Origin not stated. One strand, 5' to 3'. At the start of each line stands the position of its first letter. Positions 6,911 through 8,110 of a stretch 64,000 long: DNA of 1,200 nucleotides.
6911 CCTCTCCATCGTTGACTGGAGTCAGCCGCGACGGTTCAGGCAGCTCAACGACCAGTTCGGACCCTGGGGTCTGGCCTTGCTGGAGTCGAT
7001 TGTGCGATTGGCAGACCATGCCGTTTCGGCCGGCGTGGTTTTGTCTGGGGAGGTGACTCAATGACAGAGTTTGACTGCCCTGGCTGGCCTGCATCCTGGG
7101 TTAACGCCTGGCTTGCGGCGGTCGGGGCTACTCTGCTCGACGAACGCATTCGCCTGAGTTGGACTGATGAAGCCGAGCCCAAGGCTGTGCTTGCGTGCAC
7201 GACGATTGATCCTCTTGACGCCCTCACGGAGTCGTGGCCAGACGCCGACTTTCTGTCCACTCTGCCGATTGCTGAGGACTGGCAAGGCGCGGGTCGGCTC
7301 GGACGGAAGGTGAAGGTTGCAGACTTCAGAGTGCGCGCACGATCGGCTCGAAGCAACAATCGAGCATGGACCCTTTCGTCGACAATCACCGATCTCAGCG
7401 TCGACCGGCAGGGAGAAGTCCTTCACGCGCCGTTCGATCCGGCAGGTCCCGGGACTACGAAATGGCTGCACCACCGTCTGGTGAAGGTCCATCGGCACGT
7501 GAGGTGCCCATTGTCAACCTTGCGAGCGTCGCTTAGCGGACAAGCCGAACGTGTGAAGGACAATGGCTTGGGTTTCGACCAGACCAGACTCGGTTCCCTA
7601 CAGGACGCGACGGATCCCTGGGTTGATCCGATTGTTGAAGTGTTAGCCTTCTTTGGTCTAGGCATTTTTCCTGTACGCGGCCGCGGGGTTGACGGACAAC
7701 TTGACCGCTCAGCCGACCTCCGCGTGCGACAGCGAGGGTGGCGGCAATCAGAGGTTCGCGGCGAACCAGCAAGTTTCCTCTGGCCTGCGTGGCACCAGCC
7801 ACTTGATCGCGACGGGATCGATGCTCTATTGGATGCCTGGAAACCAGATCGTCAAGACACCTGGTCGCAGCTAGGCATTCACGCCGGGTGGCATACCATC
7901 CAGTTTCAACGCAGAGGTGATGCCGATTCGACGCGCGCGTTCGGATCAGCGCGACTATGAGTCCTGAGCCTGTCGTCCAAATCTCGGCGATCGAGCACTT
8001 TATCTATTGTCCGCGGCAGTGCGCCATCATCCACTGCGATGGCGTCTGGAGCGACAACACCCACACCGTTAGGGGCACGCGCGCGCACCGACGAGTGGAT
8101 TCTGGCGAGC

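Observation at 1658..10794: Atypical type I-G/I-U (Dpsyc-like) CRISPR-Cas locus: cas3 in the middle, unfused cas4 and cas1, a small Csb3-like ORF, and no recognisable large subunit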

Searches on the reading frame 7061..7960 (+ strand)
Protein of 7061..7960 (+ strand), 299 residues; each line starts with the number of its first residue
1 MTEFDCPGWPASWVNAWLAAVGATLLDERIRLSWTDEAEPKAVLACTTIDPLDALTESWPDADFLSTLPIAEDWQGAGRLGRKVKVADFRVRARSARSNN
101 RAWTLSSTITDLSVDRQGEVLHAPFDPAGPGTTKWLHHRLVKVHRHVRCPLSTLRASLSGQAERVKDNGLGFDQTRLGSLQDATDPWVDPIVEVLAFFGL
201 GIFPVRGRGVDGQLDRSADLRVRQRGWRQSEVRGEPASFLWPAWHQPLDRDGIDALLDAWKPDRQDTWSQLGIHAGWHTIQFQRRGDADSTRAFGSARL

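Call 4: search_protein_families(library=ncbifam, proteins=[window:7061-7960:+], max_evalue=0.01)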
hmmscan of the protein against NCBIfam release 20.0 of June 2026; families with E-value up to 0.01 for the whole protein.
window:7061-7960:+ (299 aa): 1 family
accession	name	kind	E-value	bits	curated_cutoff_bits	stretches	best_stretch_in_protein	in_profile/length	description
NF049934.1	adjac_Cas3_IG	equivalog_domain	2.2e-15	57.1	65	1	16-280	11-284/299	type I-G CRISPR-associated protein, Cas3-extension family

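Call 5: search_protein_families(library=pfam, proteins=[window:7061-7960:+], max_evalue=0.01)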
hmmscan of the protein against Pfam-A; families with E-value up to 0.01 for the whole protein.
window:7061-7960:+ (299 aa): 0 families

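Call 11: find_homologous_proteins(query=window:7061-7960:+, max_evalue=0.001)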
Query window:7061-7960:+ (299 aa): 979 proteins with E <= 0.001 among 8000 candidates; the best 120 are listed.
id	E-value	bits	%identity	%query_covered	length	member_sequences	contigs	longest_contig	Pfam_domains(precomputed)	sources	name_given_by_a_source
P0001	2.4e-182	623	90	100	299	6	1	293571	-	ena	-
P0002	4.0e-144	498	73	99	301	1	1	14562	-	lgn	-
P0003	7.9e-143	493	72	100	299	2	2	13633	-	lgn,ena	-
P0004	1.3e-142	493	71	100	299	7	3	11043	-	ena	-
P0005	1.7e-139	483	70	100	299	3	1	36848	-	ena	-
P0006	1.6e-138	479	70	100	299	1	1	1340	-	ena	-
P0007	4.7e-138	478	71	100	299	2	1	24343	-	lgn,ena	-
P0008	8.6e-138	477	70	100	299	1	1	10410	-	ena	-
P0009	1.1e-137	477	72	100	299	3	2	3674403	-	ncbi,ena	-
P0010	3.9e-137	475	70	100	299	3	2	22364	-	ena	-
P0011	4.2e-137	475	70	100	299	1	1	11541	-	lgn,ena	-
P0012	1.8e-136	473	69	100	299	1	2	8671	-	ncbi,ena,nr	ncbi:MAG: hypothetical protein F4X80_09290 [Chloroflexi bacterium]|nr:hypothetical protein [Chlorofl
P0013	2.5e-136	472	71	100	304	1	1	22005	-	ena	-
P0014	2.5e-136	472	70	100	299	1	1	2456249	-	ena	-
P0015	1.2e-135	470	70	100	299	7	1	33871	-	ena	-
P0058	2.7e-124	433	63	100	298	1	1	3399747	-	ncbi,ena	-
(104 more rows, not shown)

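Call 12: find_encoding_contigs(protein=P0009, flank=10000, max_places=2)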
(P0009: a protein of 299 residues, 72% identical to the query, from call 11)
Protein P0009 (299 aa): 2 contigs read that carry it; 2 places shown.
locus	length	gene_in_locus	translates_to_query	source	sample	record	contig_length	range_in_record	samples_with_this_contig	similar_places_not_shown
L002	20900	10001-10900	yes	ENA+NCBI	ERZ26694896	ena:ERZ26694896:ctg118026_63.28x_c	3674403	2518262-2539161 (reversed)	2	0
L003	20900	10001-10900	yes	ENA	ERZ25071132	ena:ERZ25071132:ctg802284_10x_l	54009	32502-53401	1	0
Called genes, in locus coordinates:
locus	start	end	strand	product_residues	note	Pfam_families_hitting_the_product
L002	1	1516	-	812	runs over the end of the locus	PF02463:SMC_N (weak), PF13175:AAA_15 (weak), PF13304:AAA_21 (faint), PF13476:AAA_23 (weak)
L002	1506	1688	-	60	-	-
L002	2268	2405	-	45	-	-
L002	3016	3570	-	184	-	PF01478:Peptidase_A24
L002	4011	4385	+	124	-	-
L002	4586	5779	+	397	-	PF09617:Cas_GSU0053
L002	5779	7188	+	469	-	PF09609:Cas_GSU0054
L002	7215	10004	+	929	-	PF22590:Cas3-like_C_2, PF18019:Cas3_HD, PF01966:HD (weak)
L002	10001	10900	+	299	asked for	-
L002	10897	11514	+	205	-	PF01930:Cas_Cas4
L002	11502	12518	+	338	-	PF01867:Cas_Cas1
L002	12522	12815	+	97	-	PF09827:CRISPR_Cas2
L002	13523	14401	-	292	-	-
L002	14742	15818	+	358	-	PF05598:DUF772, PF01609:DDE_Tnp_1, PF13751:DDE_Tnp_1_6 (weak)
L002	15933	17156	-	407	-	PF00872:Transposase_mut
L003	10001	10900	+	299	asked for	-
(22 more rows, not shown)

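Call 13: find_encoding_contigs(protein=P0058, flank=10000, max_places=2)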
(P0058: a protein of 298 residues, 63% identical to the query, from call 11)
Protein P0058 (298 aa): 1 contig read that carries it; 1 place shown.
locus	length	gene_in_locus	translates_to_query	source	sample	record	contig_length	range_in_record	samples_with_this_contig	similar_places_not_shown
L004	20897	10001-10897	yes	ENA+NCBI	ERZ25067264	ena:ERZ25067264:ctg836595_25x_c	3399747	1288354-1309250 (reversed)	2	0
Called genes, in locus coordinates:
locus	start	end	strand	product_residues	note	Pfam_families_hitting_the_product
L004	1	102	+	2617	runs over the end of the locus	PF00041:fn3, PF17963:Big_9, PF00028:Cadherin, PF00028:Cadherin, PF00028:Cadherin, PF00028:Cadherin, PF00028:Cadherin, PF23598:LRR_14, +24 more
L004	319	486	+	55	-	-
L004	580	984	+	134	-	PF24698:DUF7662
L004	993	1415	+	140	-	PF01850:PIN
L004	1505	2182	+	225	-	-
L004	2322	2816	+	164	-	-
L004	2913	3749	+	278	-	PF00211:Guanylate_cyc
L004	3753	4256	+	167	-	PF18967:PycTM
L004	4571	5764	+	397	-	PF09617:Cas_GSU0053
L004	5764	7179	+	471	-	PF09609:Cas_GSU0054 (weak)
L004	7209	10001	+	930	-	PF22590:Cas3-like_C_2, PF01966:HD (faint), PF18019:Cas3_HD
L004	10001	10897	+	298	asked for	-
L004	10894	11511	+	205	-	PF01930:Cas_Cas4, PF12705:PDDEXK_1 (weak)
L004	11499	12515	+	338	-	PF01867:Cas_Cas1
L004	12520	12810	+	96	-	PF09827:CRISPR_Cas2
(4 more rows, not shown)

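Call 14: find_encoding_contigs(protein=P0001, flank=10000, max_places=2)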
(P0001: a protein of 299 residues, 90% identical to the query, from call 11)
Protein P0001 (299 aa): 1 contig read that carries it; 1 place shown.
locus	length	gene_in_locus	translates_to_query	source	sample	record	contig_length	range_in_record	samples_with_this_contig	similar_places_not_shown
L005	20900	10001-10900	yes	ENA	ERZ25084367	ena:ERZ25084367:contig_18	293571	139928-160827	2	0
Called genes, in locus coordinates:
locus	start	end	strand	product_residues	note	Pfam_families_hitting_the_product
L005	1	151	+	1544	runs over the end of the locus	-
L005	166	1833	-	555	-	PF00239:Resolvase, PF07508:Recombinase, PF13408:Zn_ribbon_recom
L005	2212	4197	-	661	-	PF13384:HTH_23 (faint), PF13412:HTH_24 (faint), PF13814:Replic_Relax (weak)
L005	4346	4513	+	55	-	-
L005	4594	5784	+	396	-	PF09617:Cas_GSU0053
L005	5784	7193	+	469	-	PF09609:Cas_GSU0054 (weak)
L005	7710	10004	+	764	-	PF22590:Cas3-like_C_2, PF01966:HD (weak), PF18019:Cas3_HD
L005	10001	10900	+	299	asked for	-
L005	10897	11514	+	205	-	PF01930:Cas_Cas4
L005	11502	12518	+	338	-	PF01867:Cas_Cas1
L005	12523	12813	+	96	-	PF09827:CRISPR_Cas2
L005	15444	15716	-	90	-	-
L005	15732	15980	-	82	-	-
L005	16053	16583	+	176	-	-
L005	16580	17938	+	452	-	PF06114:Peptidase_M78 (weak)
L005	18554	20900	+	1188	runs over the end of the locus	-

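Call 16: search_protein_families(library=padloc, proteins=[window:7061-7960:+], max_evalue=1)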
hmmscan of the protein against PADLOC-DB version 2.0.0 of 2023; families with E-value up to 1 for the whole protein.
window:7061-7960:+ (299 aa): 1 family
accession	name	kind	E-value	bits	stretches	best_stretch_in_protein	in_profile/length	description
PDLC01514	Cas8g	-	9.3e-05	20.1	1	233-297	221-283/287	CAS-I-U; effector_LS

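Call 17: search_protein_families(library=ncbifam, proteins=[window:7061-7960:+], max_evalue=10)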
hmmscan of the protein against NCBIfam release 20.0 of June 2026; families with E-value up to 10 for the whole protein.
window:7061-7960:+ (299 aa): 1 family
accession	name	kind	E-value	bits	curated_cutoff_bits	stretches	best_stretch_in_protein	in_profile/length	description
NF049934.1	adjac_Cas3_IG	equivalog_domain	2.2e-15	57.1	65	1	16-280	11-284/299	type I-G CRISPR-associated protein, Cas3-extension family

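Call 21: search_protein_representatives(protein=window:7061-7960:+)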
Query: 299 residues. Proteins with E-value up to 0.001 (for the whole library): 241; up to 1e-10: 214; up to 1e-30: 117. The best 150 are listed.
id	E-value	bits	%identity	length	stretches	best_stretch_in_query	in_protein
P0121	4.7e-107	374.3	60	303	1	4-299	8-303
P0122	2.9e-88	312.5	53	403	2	4-262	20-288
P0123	2.6e-77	276.5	48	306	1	1-298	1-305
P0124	1.7e-75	270.5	62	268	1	2-196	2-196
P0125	3.2e-69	250.0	50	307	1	1-298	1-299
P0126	1.1e-68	248.2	53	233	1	65-299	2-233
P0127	2.3e-67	243.8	59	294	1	3-193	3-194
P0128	1.0e-66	241.7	47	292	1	2-294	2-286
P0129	5.2e-66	239.4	49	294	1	4-296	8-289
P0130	8.2e-66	238.7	49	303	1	1-296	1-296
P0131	2.0e-65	237.5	45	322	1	3-299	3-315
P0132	9.5e-65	235.3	48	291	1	4-298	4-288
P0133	2.3e-62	227.4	46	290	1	5-291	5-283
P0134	6.4e-61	222.7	62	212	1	1-167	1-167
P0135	2.5e-60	220.7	52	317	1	1-211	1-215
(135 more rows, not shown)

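Call 30: search_protein_families(library=ncbifam, alignment_id=A1, max_evalue=0.001)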
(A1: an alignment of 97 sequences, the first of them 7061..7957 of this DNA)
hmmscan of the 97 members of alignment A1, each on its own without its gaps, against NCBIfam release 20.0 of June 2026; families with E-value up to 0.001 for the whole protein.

A. member 1, window:7061-7957:+ (299 aa): 1 family
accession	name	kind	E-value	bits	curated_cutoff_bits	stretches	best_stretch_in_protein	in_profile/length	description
NF049934.1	adjac_Cas3_IG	equivalog_domain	2.2e-15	57.1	65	1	16-280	11-284/299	type I-G CRISPR-associated protein, Cas3-extension family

B. families by the number of members that match (of 97 scanned): 1 family
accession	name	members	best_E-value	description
NF049934.1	adjac_Cas3_IG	96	4.8e-25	type I-G CRISPR-associated protein, Cas3-extension family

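Call 31: find_related_loci(query=A1, collection=genome_contigs, flank=10000)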
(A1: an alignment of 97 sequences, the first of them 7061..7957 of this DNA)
Query A1 (299 aa) in genome_contigs; peptide patterns used: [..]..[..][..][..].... (x = any residue, [..] = any of these).
165 stretches matched a pattern; 118 encode a relative of the query (tblastn E <= 1e-3); the best 80 are kept; 80 distinct loci.
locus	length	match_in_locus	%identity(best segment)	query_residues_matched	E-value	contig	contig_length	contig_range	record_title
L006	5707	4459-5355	63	1-299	7e-126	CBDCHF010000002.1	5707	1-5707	MAG: Vicinamibacterales bacterium isolate 98a3bb7b-36bc-46c5-b0ea-6a1611218d7a genome assembly, contig: contig_2, whole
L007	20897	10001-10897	63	1-299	1e-122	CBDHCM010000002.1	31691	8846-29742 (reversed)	MAG: Candidatus Aldehydirespirator sp. isolate 36171f10-6b1c-407a-8267-17b84cd7c53a genome assembly, contig: contig_2, w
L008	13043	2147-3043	62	1-299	2e-122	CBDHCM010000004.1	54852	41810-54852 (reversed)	MAG: Candidatus Aldehydirespirator sp. isolate 36171f10-6b1c-407a-8267-17b84cd7c53a genome assembly, contig: contig_3, w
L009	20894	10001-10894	61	1-298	3e-119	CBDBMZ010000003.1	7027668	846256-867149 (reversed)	MAG: Vicinamibacterales bacterium isolate 5852b306-6763-4b4c-a466-03502f5c62f4 genome assembly, contig: contig_3, whole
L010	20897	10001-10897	61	1-299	8e-118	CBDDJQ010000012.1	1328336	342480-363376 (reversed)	MAG: Vicinamibacterales bacterium isolate 129384ec-5128-4c8d-99b8-9bb019431b25 genome assembly, contig: contig_12, whole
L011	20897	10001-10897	61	1-299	1e-117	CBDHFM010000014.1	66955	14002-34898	MAG: Vicinamibacterales bacterium isolate 1df3f988-940b-40e8-83c1-45d71c881355 genome assembly, contig: contig_8, whole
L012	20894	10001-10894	61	1-299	1e-117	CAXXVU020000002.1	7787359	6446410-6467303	MAG: Vicinamibacterales bacterium isolate bab29b19-afa8-4b77-beae-9eb7b8b40fcf genome assembly, contig: contig_2, whole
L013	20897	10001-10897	62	1-299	7e-117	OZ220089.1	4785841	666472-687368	MAG: Candidatus Latescibacterota bacterium isolate 4e2a754f-172e-45f6-b93c-83e01e84db49 genome assembly, chromosome: 1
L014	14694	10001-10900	61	1-299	1e-116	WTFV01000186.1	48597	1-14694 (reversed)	MAG: Acidobacteria bacterium isolate CO36386bin_12 NODE_467_length_48597_cov_21.563553, whole genome shotgun sequence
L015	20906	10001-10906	61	1-299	3e-116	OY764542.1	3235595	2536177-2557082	MAG: Dehalococcoidia bacterium isolate 6a5b5718-e0ca-4583-9154-875545b380e3 genome assembly, chromosome: 1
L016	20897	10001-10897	61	1-299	2e-116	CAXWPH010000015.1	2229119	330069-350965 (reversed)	MAG: Acidobacteriota bacterium isolate 6d834bca-fe92-435a-98ea-3ded135ce894 genome assembly, contig: contig_15, whole ge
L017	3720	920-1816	63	1-299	1e-117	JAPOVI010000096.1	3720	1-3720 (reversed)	MAG: Acidobacteria bacterium isolate COS1_bin_16 NODE_3991_length_3720_cov_11.6052, whole genome shotgun sequence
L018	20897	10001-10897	61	1-299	3e-116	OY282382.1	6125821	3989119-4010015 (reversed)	MAG: uncultured Vicinamibacterales bacterium isolate e65da963-7c29-4b68-91ce-224fd25ea74c genome assembly, chromosome: 1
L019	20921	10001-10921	60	1-299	4e-114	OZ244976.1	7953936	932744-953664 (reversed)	MAG: Vicinamibacterales bacterium isolate 759df215-7f35-4b58-97f0-56a84cd7420d genome assembly, chromosome: 2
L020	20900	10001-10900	58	1-299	6e-114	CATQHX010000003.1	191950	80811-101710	MAG: Vicinamibacterales bacterium isolate b531ce64-1057-46bd-a004-e227214a256a genome assembly, contig: contig_3, whole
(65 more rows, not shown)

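Call 34: predict_structure(alignment_id=A1)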
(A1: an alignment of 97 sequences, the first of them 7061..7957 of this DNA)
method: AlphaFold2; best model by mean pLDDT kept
length: 299 residues; sequences in the alignment: 97
mean_pLDDT: 93.8   pTM: 0.93
mean pLDDT of the five models: 93.8, 93.5, 93.5, 93.4, 93.3
residues with pLDDT >= 90: 259; 70-90: 27; 50-70: 12; < 50: 1
segments of 3 or more residues with pLDDT < 50: none
pLDDT, mean of each block of 10 residues (from residue 1): 97 98 98 98 98 98 98 95 95 96 97 92 91 86 97 98 97 91 92 98 86 55 92 93 99 98 97 98 90 95
secondary structure, 60 per line:
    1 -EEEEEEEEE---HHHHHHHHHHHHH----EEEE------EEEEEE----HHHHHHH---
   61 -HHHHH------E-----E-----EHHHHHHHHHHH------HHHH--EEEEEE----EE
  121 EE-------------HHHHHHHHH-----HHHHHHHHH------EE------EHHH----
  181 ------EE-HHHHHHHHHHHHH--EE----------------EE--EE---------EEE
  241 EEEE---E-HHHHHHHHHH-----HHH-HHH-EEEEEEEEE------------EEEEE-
elements in order: E2-10 H14-26 E31-34 E41-46 H51-57 H62-66 H86-96 H103-106 E109-114 E119-122 H136-144 H150-158 H190-202 E238-244 H250-259 E273-281 E294-298

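Call 37: fold_search(model_id=the predicted structure, library=pdb)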
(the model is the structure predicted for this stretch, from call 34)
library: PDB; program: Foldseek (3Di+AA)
matches with E <= 10: 21; with E <= 0.001: 0
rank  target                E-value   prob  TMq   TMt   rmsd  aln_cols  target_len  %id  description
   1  8ip0_J                1.9e-01  0.23  0.33  0.23  10.8       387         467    8  Cryo-EM structure of type I-B Cascade bound to a PAM-containing dsDNA target at 3.6 angstrom resolution (released 2024-03-20)
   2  8h67_L                3.4e-01  0.18  0.33  0.23  10.5       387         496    7  type I-B Cascade bound to a PAM-containing dsDNA target at 3.8 angstrom resolution. (released 2024-05-01)
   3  4qjv_D                3.8e-01  0.41  0.14  0.35   3.9        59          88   24  The X-ray crystal structure of Rpo3/Rpo11 heterodimer of euryarchaeal RNA polymerase from Thermococcus kodakarensis (released 2014-10-08)
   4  7tr6_C                9.9e-01  0.18  0.38  0.35   9.5       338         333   11  Cascade complex from type I-A CRISPR-Cas system (released 2022-08-10)
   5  1xpp_A                2.9e+00  0.20  0.12  0.31   2.6        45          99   13  Crystal Structure of TA1416,DNA-directed RNA polymerase subunit L, from Thermoplasma acidophilum (released 2004-11-23)
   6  3b5m_B                3.0e+00  0.02  0.09  0.12  14.4       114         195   13  Crystal structure of conserved uncharacterized protein from Rhodopirellula baltica (released 2007-11-13)
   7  1xpp_B                3.4e+00  0.15  0.12  0.30   3.1        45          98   13  Crystal Structure of TA1416,DNA-directed RNA polymerase subunit L, from Thermoplasma acidophilum (released 2004-11-23)
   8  1xpp_D                3.4e+00  0.15  0.12  0.29   3.1        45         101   13  Crystal Structure of TA1416,DNA-directed RNA polymerase subunit L, from Thermoplasma acidophilum (released 2004-11-23)
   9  7rja_A                3.8e+00  0.03  0.09  0.07   6.8        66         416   17  Complex III2 from Candida albicans, inhibitor free (released 2021-09-15)
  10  8ure_A                4.0e+00  0.02  0.13  0.10  14.0       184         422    9  CryoEM Structure of Allosterically Switchable De Novo Protein sr312, in Open State with Effector Peptide (released 2024-08-14)
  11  6imj_A                4.2e+00  0.04  0.09  0.07   9.1        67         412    9  The crystal structure of Se-AsfvLIG:DNA complex (released 2019-02-27)
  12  3jac_A                4.9e+00  0.04  0.09  0.04  12.6       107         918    9  Cryo-EM study of a channel (released 2015-09-23)
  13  3r2e                  5.5e+00  0.06  0.13  0.25   6.5        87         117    6  Dihydroneopterin aldolase/dihydroneopterin triphosphate 2'-epimerase from Yersinia pestis. (released 2011-03-23)
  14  6r4t_D                6.4e+00  0.01  0.13  0.11  19.1       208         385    9  Crystal structure of the Pri1 subunit of human primase bound to vidarabine triphosphate (released 2019-09-11)
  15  5exr_A                6.4e+00  0.01  0.13  0.11  17.4       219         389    9  Crystal structure of human primosome (released 2016-03-23)
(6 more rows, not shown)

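Call 40: search_solved_structures(query=A1, max_evalue=10)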
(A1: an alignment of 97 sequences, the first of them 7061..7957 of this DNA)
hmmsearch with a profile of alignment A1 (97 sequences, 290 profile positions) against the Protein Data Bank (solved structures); distinct sequences matched with E-value up to 10: 2.
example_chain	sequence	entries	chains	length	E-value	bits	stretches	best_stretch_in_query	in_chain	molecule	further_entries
9g8u_B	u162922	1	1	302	0.13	14.8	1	48-132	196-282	Lipase chaperone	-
7pnt_Y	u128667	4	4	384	0.64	12.6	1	59-151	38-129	28S ribosomal protein S31, mitochondrial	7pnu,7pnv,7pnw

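Call 43: search_dna_similar(query=window:7061-7957:+, collection=plasmids, mode=protein, max_evalue=0.01, max_rows=30)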
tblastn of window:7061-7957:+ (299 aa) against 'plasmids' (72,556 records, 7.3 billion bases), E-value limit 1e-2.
No match.

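Call 50: search_protein_families(library=padloc, alignment_id=A1, max_evalue=0.01)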
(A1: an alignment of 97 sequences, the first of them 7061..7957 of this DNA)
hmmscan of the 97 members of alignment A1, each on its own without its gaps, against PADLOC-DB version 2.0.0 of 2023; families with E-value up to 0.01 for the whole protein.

A. member 1, window:7061-7957:+ (299 aa): 1 family
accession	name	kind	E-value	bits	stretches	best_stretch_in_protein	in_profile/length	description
PDLC01514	Cas8g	-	9.3e-05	20.1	1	233-297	221-283/287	CAS-I-U; effector_LS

B. families by the number of members that match (of 97 scanned): 3 families
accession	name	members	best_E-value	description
PDLC01514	Cas8g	89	3.5e-15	CAS-I-U; effector_LS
PDLC01103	Cas8g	11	2.6e-05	"Cas8u2, new large subunit family"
PDLC00541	JetA2|JetA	1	0.0015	DUF2397 domain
